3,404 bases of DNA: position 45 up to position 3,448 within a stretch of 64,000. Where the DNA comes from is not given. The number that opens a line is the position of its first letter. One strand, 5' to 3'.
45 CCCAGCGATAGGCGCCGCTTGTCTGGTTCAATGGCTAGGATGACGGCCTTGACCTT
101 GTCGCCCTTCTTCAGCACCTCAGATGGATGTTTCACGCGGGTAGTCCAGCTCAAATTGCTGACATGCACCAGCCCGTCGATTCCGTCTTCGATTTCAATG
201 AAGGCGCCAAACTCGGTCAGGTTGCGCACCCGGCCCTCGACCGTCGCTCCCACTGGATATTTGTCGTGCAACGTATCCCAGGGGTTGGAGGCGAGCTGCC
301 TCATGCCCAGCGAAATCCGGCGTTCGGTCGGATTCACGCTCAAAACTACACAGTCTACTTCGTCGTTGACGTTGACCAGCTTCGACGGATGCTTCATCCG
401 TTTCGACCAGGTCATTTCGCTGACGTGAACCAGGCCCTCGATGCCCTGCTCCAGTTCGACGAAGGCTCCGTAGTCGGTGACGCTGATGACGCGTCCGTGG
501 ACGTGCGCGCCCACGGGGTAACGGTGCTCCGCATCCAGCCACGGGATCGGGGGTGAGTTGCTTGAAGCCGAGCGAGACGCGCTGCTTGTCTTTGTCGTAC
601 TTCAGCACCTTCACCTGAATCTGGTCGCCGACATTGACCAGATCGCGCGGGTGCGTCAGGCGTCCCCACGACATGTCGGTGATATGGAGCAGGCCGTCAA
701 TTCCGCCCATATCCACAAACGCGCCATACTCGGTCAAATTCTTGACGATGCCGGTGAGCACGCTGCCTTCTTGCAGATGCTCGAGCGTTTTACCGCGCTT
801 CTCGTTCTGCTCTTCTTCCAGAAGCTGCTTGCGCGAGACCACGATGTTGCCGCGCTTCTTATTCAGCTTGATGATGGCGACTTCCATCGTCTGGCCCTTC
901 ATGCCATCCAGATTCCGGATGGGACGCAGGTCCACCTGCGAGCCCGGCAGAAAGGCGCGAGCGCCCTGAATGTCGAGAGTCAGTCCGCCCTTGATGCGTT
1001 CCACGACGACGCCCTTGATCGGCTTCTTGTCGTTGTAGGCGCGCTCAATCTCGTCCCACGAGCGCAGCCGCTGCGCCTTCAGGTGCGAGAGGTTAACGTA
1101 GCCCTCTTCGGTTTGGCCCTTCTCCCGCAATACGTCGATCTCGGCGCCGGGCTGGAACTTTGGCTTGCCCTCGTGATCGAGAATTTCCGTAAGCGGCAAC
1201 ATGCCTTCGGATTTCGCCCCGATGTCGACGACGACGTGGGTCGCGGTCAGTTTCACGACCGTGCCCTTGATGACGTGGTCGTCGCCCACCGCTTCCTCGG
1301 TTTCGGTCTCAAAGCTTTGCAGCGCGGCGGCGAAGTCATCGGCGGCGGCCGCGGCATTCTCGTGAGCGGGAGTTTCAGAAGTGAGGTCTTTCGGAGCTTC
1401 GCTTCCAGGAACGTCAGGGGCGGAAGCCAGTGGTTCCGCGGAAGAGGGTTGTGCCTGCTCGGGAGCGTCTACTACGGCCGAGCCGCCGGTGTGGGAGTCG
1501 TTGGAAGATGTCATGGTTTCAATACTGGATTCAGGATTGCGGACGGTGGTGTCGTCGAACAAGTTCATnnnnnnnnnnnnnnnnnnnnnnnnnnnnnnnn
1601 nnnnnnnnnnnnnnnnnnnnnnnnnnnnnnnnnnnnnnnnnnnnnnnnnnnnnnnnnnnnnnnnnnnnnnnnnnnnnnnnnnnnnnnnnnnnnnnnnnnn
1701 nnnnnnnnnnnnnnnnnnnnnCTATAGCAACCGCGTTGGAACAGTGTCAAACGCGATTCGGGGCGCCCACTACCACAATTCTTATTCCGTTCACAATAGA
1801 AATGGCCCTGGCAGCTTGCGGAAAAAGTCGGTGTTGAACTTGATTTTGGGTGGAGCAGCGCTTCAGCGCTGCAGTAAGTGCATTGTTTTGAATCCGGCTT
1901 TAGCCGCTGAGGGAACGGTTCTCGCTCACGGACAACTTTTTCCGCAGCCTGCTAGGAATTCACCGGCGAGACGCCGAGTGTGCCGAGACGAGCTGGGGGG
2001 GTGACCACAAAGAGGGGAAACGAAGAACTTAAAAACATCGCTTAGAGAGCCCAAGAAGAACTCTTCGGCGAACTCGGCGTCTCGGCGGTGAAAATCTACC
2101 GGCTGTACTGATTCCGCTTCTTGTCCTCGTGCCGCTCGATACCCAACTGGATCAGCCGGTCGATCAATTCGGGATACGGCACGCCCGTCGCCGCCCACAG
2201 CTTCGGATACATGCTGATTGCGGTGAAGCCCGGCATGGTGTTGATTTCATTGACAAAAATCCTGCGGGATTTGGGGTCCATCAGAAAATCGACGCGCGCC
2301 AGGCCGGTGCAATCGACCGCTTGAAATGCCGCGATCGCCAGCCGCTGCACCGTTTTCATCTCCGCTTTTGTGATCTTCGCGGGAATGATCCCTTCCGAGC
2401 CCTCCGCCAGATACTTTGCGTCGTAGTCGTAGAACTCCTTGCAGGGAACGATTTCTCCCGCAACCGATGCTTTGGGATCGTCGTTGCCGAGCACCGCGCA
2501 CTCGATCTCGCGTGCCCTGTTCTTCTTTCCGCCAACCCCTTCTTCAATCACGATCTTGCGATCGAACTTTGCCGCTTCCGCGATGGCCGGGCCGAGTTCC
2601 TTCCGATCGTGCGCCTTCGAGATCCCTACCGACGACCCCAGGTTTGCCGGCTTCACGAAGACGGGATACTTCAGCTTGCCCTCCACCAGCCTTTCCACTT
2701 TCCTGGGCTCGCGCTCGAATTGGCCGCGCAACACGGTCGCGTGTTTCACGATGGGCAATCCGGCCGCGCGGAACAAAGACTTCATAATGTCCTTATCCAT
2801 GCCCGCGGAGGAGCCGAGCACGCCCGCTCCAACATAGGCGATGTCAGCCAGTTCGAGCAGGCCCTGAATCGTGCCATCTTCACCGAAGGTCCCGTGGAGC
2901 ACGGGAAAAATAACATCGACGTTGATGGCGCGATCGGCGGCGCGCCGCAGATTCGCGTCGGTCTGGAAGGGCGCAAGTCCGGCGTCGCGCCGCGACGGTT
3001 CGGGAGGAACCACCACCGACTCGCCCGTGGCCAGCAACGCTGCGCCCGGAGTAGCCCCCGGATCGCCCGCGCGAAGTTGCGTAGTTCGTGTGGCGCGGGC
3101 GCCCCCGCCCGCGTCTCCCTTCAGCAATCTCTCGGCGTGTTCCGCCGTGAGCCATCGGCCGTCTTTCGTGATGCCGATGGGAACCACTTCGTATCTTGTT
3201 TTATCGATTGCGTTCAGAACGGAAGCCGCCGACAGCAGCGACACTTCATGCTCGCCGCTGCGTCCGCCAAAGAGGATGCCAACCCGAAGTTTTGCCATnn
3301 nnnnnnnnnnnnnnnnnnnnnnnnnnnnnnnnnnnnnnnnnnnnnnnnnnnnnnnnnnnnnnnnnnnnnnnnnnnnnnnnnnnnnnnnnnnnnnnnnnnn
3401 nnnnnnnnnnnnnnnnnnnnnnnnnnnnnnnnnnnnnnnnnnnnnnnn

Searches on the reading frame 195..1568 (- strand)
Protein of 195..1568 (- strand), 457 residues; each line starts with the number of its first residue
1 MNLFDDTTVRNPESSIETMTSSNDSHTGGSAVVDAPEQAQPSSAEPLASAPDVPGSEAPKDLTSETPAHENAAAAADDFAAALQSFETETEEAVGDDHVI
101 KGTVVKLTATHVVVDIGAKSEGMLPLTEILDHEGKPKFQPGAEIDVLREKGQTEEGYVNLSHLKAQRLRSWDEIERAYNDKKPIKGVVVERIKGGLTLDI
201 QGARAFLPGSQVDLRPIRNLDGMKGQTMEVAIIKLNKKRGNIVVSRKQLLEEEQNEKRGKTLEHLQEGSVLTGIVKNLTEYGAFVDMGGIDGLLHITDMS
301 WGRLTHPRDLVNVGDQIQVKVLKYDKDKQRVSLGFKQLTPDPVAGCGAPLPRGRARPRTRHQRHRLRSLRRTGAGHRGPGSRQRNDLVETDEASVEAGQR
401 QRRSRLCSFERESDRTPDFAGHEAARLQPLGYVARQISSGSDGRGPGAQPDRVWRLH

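Call 15: search_protein_families(library=pfam, proteins=[window:195-1568:-])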
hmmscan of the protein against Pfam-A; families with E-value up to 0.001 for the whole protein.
window:195-1568:- (457 aa): 2 families
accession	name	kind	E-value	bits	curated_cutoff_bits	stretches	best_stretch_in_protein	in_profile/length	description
PF00575.29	S1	-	5.2e-34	116.9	22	3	266-334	3-72/74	S1 RNA binding domain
PF23459.1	S1_RRP5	-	5.8e-10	40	27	1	265-333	1-70/72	RRP5 S1 domain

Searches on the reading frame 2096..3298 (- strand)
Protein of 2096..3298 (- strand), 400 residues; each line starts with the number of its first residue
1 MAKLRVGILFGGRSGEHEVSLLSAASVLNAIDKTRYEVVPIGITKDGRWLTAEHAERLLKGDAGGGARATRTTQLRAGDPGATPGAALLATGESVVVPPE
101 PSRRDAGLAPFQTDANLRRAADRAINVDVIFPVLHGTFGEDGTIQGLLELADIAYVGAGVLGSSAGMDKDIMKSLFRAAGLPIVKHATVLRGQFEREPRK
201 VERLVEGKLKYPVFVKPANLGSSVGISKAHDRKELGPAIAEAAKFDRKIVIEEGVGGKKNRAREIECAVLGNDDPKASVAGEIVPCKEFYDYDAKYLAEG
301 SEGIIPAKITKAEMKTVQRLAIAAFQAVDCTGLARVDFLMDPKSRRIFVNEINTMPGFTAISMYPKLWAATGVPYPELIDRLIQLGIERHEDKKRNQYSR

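Call 15: search_protein_families(library=pfam, proteins=[window:2096-3298:-])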
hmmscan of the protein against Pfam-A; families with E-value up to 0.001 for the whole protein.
window:2096-3298:- (400 aa): 4 families
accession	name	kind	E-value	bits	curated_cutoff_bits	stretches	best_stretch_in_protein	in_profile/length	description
PF07478.18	Dala_Dala_lig_C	-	1.3e-71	240.8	24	1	175-384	1-204/204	D-ala D-ala ligase C-terminus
PF01820.27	Dala_Dala_lig_N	-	7.3e-37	127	34.6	1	5-158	1-121/121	D-ala D-ala ligase N-terminus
PF02786.22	CPSase_L_D2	-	6.8e-08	32.7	19.8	1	168-354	1-178/211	Carbamoyl-phosphate synthase L chain, ATP binding domain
PF02222.28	ATP-grasp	-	0.00025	21.2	27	1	207-353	27-160/179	ATP-grasp domain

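Call 49: find_encoding_contigs(protein=window:2096-3298:-, flank=2500, max_places=10)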
Protein window:2096-3298:- (400 aa): no gene with exactly this product is on record in the collection.

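Call 50: find_homologous_proteins(query=window:2096-3298:-, max_evalue=1e-100)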
Query window:2096-3298:- (400 aa): 7985 proteins with E <= 1e-100 among 8000 candidates; the best 120 are listed.
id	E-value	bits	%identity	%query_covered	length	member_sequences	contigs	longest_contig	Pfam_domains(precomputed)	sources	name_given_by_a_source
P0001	7.5e-261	883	100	100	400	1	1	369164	PF01820.28,PF02786.23,PF07478.19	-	-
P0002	3.9e-256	867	98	100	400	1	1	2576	PF01820.28,PF02786.23,PF07478.19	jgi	jgi:D-alanine-D-alanine ligase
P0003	8.5e-256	866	98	100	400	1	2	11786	PF01820.28,PF02786.23,PF07478.19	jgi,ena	-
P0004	3.2e-255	864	98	100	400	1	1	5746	PF01820.28,PF02786.23,PF07478.19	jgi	jgi:D-alanine-D-alanine ligase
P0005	1.4e-254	862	98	100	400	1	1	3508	PF01820.28,PF02786.23,PF07478.19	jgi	jgi:D-alanine-D-alanine ligase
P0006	9.3e-254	860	98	100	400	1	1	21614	PF01820.28,PF02786.23,PF07478.19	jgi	jgi:D-alanine-D-alanine ligase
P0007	1.6e-253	859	97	100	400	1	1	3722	PF01820.28,PF02786.23,PF07478.19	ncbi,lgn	ncbi:MAG: D-alanine--D-alanine ligase family protein [Terriglobales bacterium]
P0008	2.7e-253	858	97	100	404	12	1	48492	PF01820.28,PF02786.23,PF07478.19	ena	-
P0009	6.9e-253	857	97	100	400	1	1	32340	PF01820.28,PF02786.23,PF07478.19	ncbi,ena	-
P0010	9.2e-253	856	97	100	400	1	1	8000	PF01820.28,PF02786.23,PF07478.19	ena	-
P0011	4.4e-252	854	96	100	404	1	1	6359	PF01820.28,PF02786.23,PF07478.19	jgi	jgi:D-alanine-D-alanine ligase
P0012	1.9e-251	852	96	100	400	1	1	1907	PF01820.28,PF02786.23,PF07478.19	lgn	-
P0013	2.4e-251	852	96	100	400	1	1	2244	PF01820.28,PF02786.23,PF07478.19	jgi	jgi:D-alanine-D-alanine ligase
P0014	8.0e-251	850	96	100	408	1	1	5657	PF01820.28,PF02786.23,PF07478.19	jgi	jgi:D-alanine-D-alanine ligase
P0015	1.9e-250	849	96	100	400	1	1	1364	PF01820.28,PF02786.23,PF07478.19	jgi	jgi:D-alanine-D-alanine ligase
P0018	9.9e-249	843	95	100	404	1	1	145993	PF01820.28,PF02786.23,PF07478.19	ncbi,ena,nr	ncbi:MAG: D-alanine--D-alanine ligase [Acidobacteriia bacterium]|nr:D-alanine--D-alanine ligase [Ter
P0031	2.0e-244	829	94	100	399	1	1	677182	PF01820.28,PF02786.23,PF02222.28,PF07478.19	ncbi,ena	-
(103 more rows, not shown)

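Call 51: find_encoding_contigs(protein=P0006, flank=2000, max_places=2)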
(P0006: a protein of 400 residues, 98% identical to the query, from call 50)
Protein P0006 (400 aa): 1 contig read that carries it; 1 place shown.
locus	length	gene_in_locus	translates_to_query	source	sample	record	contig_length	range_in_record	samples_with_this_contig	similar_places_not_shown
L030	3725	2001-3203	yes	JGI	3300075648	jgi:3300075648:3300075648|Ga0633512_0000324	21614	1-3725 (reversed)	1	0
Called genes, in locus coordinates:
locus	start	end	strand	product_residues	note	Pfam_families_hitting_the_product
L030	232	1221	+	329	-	PF00092:VWA (weak), PF13519:VWA_2 (faint)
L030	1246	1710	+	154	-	-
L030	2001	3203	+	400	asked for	PF01820:Dala_Dala_lig_N, PF02786:CPSase_L_D2, PF07478:Dala_Dala_lig_C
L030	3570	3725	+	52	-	?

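Call 52: find_encoding_contigs(protein=P0008, flank=2000, max_places=2)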
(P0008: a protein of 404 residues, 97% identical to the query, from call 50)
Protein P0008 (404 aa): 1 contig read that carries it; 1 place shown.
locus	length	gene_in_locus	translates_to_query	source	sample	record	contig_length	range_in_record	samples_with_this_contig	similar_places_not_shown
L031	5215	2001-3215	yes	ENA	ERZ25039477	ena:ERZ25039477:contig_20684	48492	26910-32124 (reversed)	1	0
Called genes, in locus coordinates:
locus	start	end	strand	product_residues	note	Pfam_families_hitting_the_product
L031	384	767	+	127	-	-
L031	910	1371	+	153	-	-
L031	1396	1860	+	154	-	-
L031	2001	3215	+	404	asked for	PF01820:Dala_Dala_lig_N, PF02786:CPSase_L_D2, PF07478:Dala_Dala_lig_C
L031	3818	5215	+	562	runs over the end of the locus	PF17092:PCB_OB (faint), PF00575:S1 (weak), PF00575:S1 (weak), PF00575:S1, PF23459:S1_RRP5 (weak), PF00575:S1, PF23459:S1_RRP5, PF00575:S1, +2 more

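Call 53: find_encoding_contigs(protein=P0018, flank=2000, max_places=2)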
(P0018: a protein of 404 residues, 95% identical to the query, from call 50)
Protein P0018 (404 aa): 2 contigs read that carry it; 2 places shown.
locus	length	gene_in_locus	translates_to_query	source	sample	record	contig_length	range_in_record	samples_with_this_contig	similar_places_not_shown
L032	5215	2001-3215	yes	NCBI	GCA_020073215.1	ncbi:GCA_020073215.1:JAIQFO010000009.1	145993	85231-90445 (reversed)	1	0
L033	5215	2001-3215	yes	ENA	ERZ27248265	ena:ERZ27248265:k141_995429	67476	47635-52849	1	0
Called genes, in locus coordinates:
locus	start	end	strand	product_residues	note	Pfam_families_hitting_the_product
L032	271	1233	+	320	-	PF00092:VWA (weak)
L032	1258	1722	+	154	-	-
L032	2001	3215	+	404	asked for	PF01820:Dala_Dala_lig_N, PF02786:CPSase_L_D2, PF07478:Dala_Dala_lig_C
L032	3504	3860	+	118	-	-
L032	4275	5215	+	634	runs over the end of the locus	PF17092:PCB_OB (faint), PF00575:S1 (weak), PF13509:S1_2 (faint), PF00575:S1, PF23459:S1_RRP5 (weak), PF00575:S1, PF23459:S1_RRP5, PF00575:S1, +1 more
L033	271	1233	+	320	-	PF00092:VWA (weak)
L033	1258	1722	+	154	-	-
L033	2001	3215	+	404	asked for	PF01820:Dala_Dala_lig_N, PF02786:CPSase_L_D2, PF07478:Dala_Dala_lig_C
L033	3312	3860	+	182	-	-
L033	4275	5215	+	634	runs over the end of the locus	PF17092:PCB_OB (faint), PF00575:S1 (weak), PF13509:S1_2 (faint), PF00575:S1, PF23459:S1_RRP5 (weak), PF00575:S1, PF23459:S1_RRP5, PF00575:S1, +1 more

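Call 54: find_encoding_contigs(protein=P0031, flank=2000, max_places=2)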
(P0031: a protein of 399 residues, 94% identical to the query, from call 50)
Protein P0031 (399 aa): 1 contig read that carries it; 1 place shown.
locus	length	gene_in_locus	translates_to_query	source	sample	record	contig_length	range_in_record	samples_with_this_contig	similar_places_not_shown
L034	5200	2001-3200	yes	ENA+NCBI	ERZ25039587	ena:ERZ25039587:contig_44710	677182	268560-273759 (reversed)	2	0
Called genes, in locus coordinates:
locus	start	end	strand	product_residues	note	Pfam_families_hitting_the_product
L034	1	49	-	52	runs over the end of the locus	-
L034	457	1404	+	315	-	PF00092:VWA, PF13519:VWA_2 (weak)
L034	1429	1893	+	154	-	-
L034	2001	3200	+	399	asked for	PF01820:Dala_Dala_lig_N, PF02222:ATP-grasp (weak), PF02786:CPSase_L_D2, PF07478:Dala_Dala_lig_C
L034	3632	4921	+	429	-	PF00291:PALP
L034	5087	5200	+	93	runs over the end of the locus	PF02597:ThiS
